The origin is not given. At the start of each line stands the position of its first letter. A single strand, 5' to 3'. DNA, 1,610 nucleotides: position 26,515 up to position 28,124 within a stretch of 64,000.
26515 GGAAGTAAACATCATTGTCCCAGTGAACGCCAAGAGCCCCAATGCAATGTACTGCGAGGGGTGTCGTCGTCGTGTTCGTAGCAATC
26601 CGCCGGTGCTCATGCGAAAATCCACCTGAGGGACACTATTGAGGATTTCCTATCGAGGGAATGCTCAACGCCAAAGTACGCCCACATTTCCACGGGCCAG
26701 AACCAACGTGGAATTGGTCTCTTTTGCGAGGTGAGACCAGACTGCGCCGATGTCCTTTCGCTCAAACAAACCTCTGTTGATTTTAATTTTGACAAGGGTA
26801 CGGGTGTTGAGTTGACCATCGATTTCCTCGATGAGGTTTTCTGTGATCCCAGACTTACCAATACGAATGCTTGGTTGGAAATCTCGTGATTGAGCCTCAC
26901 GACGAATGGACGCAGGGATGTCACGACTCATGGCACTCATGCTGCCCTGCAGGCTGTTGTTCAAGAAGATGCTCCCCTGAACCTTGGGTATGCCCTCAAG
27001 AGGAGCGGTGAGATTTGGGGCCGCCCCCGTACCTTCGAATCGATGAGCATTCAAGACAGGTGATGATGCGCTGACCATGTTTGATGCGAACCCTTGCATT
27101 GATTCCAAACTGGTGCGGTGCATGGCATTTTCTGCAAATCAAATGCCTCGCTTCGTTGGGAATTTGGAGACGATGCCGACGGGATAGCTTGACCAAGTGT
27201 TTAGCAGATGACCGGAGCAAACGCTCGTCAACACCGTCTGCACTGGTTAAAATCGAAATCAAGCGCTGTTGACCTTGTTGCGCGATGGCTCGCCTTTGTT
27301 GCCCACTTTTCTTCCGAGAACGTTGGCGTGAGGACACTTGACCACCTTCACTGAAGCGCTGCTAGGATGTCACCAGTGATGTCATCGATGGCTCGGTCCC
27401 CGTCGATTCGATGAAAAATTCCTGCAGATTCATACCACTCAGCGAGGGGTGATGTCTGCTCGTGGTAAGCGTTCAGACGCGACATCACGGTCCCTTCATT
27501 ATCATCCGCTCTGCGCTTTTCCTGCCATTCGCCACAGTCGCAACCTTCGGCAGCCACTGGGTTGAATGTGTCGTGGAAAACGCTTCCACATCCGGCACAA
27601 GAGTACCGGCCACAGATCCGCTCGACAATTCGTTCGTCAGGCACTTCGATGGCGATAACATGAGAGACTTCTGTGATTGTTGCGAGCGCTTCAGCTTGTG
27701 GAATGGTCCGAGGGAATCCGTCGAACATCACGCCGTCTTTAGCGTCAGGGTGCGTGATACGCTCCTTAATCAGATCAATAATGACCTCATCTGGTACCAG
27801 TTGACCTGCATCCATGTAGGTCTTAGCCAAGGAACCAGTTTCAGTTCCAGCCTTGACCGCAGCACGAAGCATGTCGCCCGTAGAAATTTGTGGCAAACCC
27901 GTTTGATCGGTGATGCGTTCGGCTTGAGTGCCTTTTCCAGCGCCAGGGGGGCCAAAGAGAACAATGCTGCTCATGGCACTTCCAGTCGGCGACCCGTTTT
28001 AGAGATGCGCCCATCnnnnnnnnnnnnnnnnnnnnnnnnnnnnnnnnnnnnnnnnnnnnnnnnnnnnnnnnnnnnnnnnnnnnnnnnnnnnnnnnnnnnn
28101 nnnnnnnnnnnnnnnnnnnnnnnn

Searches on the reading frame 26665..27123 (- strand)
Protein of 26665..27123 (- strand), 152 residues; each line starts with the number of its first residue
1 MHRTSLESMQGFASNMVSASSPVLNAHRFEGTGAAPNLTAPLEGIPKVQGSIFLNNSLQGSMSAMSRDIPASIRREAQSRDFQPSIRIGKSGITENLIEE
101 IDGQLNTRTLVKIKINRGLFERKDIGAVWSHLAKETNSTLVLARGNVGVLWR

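Call 81: search_protein_families(library=pfam, proteins=[window:26665-27123:-], max_evalue=0.001)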
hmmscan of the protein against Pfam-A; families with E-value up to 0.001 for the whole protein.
window:26665-27123:- (152 aa): 1 family
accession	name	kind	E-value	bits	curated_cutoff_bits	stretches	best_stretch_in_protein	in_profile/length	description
PF01985.26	CRS1_YhbY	-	5.2e-16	59.2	27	1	77-152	11-84/84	CRS1 / YhbY (CRM) domain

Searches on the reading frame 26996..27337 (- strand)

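Call 81: search_protein_families(library=pfam, proteins=[window:26996-27337:-], max_evalue=0.001)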
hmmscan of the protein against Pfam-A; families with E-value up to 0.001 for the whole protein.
window:26996-27337:- (113 aa): 1 family
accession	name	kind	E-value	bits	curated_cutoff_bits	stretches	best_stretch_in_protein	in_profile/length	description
PF04032.22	Rpr2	-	2e-09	38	29.3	1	37-98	17-90/90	RNAse P Rpr2/Rpp21/SNM1 subunit domain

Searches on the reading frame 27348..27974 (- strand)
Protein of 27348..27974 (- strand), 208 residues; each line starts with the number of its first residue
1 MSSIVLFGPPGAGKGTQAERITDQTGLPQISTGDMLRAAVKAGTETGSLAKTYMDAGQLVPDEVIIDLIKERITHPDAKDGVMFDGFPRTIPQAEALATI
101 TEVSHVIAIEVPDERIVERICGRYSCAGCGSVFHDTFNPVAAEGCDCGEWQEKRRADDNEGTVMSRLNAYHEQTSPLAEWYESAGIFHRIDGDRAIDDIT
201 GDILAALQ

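Call 81: search_protein_families(library=pfam, proteins=[window:27348-27974:-], max_evalue=0.001)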
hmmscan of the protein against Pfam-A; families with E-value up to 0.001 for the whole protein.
window:27348-27974:- (208 aa): 4 families
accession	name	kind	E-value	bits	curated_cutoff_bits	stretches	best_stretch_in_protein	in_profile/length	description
PF00406.28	ADK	-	1.1e-51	175.4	26.8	1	6-185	1-150/151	Adenylate kinase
PF13207.12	AAA_17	-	1.5e-26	93.7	27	1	7-122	1-121/136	AAA domain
PF13671.12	AAA_33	-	5.6e-05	23.9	27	1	4-123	2-118/143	AAA domain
PF05191.20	ADK_lid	-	0.00016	21.9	26.6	1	123-147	1-27/36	Adenylate kinase, active site lid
